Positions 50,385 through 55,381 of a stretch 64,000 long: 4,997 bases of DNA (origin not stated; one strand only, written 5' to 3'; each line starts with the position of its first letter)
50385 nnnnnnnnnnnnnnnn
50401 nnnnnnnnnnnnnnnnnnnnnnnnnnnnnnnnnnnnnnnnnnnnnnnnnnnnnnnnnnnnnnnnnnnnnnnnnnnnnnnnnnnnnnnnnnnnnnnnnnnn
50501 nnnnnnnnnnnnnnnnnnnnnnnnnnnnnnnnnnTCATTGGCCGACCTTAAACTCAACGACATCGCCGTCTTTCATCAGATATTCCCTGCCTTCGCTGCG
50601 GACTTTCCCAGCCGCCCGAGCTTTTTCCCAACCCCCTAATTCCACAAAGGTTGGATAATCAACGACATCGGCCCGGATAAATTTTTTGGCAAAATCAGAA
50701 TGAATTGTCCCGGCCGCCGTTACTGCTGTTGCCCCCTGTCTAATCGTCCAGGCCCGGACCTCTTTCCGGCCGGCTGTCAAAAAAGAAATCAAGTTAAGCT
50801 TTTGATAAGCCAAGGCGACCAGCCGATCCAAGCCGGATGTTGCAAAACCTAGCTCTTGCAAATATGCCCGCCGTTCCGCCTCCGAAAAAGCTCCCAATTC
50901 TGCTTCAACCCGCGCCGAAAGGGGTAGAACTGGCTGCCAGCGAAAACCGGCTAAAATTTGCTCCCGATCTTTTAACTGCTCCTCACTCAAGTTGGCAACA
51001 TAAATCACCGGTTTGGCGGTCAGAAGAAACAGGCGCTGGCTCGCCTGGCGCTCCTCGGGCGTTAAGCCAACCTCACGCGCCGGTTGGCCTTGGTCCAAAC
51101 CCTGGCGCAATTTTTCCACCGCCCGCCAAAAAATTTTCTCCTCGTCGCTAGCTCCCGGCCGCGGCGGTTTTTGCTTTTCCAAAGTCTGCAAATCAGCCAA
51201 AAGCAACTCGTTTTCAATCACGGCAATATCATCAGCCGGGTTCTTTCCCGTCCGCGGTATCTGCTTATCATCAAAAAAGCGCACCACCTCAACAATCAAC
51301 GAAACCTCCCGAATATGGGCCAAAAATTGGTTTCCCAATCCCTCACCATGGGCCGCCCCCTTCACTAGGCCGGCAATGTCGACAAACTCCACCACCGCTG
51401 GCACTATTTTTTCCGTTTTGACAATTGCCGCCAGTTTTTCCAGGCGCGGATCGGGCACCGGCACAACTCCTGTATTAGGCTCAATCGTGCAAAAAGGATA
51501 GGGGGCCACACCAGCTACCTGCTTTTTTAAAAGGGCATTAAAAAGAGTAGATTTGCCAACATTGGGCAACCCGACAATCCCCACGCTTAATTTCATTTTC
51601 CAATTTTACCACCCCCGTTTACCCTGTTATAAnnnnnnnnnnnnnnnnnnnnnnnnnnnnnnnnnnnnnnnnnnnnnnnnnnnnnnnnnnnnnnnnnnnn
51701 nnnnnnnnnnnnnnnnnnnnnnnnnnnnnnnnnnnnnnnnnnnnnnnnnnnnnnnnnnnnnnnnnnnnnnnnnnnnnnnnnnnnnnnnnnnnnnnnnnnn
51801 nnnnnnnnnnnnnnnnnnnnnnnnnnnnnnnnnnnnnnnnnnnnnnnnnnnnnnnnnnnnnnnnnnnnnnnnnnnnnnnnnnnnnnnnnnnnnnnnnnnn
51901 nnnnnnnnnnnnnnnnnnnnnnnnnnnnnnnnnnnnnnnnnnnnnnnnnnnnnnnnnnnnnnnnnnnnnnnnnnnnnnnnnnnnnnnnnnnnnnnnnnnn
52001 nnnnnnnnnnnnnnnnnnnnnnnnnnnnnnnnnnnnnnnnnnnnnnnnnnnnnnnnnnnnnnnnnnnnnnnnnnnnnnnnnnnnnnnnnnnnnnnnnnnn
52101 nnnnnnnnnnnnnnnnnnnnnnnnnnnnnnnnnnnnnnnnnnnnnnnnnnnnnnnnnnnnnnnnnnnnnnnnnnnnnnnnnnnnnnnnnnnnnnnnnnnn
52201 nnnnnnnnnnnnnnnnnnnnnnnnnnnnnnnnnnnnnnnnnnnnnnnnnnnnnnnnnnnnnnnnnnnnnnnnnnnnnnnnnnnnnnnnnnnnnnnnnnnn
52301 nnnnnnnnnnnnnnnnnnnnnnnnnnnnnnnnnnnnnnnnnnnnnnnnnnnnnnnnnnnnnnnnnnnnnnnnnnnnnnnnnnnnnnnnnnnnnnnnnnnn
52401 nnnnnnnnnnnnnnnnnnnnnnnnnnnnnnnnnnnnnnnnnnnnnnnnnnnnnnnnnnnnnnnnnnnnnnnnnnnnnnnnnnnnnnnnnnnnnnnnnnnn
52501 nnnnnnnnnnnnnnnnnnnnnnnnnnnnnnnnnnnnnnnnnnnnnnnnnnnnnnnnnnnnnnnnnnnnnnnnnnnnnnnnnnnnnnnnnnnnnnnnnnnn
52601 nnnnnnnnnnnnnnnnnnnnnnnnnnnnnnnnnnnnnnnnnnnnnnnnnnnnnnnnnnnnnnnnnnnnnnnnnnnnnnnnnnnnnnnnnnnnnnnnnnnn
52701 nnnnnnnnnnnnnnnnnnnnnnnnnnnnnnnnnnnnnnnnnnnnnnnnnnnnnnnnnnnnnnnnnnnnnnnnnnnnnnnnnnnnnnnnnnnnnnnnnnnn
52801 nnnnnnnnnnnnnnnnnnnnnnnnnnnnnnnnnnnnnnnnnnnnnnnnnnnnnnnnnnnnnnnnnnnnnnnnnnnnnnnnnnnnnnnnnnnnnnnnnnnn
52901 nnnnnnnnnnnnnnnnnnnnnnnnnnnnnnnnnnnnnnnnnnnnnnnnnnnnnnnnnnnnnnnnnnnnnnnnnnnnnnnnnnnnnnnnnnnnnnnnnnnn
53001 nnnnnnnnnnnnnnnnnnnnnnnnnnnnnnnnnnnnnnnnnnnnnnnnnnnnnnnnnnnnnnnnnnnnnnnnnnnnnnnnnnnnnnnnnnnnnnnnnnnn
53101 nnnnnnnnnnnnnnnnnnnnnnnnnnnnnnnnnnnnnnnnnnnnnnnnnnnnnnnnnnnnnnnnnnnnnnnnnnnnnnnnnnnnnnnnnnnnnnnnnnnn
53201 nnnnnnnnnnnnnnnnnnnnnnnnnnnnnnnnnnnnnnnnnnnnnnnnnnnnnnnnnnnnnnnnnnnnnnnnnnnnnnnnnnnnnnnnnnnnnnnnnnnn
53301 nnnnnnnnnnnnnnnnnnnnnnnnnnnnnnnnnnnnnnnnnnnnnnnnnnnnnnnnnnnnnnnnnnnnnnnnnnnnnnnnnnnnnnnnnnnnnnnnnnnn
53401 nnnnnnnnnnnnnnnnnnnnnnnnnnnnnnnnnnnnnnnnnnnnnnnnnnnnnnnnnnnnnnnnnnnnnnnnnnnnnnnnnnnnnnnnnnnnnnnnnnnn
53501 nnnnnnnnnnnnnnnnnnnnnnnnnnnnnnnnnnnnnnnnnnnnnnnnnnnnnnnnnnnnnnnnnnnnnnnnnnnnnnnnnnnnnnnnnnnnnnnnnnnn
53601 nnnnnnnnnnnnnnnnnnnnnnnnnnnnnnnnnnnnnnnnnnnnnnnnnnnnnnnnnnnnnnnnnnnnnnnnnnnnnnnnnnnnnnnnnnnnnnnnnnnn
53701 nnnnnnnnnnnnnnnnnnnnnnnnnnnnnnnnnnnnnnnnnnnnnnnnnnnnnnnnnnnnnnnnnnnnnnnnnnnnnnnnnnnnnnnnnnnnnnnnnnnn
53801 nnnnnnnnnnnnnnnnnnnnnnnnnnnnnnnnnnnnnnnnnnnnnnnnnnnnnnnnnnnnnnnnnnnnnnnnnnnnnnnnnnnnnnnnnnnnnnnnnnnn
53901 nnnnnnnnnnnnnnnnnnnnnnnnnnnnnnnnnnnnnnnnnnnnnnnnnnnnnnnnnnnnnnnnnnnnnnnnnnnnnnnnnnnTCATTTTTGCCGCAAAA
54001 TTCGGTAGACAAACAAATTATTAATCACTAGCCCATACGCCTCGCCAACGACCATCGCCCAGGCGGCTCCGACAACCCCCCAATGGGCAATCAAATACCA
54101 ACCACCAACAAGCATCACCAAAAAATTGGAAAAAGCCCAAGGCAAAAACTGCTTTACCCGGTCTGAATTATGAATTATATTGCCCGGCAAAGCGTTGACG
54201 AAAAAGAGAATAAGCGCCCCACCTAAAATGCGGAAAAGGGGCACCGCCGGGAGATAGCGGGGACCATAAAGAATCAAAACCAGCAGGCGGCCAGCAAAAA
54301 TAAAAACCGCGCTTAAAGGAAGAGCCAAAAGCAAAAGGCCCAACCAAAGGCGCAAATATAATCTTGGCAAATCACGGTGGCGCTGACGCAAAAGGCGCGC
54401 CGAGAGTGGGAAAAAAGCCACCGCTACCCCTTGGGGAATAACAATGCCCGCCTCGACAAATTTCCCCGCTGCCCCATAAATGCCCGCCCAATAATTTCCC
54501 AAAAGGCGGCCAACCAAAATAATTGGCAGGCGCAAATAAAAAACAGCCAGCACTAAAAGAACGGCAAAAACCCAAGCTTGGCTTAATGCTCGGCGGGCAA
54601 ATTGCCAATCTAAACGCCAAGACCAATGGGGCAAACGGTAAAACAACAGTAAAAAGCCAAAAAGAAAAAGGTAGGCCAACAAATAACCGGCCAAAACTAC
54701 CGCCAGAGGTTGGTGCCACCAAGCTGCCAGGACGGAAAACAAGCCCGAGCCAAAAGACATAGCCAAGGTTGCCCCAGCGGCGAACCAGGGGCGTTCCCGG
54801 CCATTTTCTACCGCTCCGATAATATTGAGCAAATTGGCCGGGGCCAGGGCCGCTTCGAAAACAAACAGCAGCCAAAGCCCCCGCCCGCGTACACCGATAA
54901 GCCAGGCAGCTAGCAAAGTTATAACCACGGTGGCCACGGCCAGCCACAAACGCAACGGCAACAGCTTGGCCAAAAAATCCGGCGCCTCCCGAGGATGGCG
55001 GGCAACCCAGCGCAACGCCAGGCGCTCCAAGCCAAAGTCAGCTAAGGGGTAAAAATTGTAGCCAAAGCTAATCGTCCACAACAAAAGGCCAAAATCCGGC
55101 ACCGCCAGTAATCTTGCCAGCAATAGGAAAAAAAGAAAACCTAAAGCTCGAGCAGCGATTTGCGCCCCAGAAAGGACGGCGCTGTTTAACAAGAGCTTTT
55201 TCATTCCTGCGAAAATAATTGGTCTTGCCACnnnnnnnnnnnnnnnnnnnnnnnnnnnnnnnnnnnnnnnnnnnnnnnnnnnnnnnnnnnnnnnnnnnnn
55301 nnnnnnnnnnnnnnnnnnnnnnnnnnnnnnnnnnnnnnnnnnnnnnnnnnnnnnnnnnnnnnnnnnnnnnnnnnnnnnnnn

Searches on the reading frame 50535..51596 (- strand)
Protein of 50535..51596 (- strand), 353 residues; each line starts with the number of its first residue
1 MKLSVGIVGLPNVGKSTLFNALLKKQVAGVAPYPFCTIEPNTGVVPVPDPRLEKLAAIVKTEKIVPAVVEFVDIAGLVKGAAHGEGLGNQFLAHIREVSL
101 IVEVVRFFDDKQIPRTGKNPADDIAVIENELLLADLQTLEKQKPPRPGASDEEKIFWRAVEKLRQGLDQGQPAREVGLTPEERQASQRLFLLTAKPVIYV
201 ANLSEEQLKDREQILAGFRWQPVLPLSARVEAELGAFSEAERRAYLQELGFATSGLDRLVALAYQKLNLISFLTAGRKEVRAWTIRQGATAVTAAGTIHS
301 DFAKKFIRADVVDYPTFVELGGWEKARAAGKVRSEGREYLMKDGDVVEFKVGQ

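Call 15: search_protein_families(library=pfam, proteins=[window:50535-51596:-], max_evalue=0.00001)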
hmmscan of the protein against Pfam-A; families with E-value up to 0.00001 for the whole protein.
window:50535-51596:- (353 aa): 3 families
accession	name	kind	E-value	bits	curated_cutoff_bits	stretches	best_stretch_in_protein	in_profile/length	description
PF06071.19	YchF-GTPase_C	-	5.5e-34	116.6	27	1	269-351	1-83/84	Protein of unknown function (DUF933)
PF01926.29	MMR_HSR1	-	1.1e-21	77.5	21.9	1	5-110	2-86/113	50S ribosome-binding GTPase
PF02421.24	FeoB_N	-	8.4e-06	25.8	27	0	5-45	3-42/156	Ferrous iron transport protein B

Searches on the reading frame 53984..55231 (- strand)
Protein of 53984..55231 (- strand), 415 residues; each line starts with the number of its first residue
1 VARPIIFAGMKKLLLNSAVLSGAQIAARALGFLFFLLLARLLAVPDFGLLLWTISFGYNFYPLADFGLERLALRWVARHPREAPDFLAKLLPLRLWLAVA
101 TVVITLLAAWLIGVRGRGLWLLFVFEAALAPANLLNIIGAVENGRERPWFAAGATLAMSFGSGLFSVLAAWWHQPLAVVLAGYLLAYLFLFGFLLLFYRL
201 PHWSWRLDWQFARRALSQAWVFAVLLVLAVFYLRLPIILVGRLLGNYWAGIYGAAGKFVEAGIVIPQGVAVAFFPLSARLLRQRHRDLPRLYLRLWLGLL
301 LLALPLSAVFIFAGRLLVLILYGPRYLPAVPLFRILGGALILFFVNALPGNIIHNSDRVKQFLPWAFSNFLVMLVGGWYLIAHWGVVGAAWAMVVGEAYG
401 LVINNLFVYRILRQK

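Call 15: search_protein_families(library=pfam, proteins=[window:53984-55231:-], max_evalue=0.00001)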
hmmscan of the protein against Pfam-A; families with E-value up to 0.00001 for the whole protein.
window:53984-55231:- (415 aa): 2 families
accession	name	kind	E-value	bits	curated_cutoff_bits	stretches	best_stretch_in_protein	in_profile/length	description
PF01943.22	Polysacc_synt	-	7e-14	52.3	28.2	1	15-280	3-273/274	Polysaccharide biosynthesis protein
PF13440.11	Polysacc_synt_3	-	1.6e-13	51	23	1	37-331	1-293/293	Polysaccharide biosynthesis protein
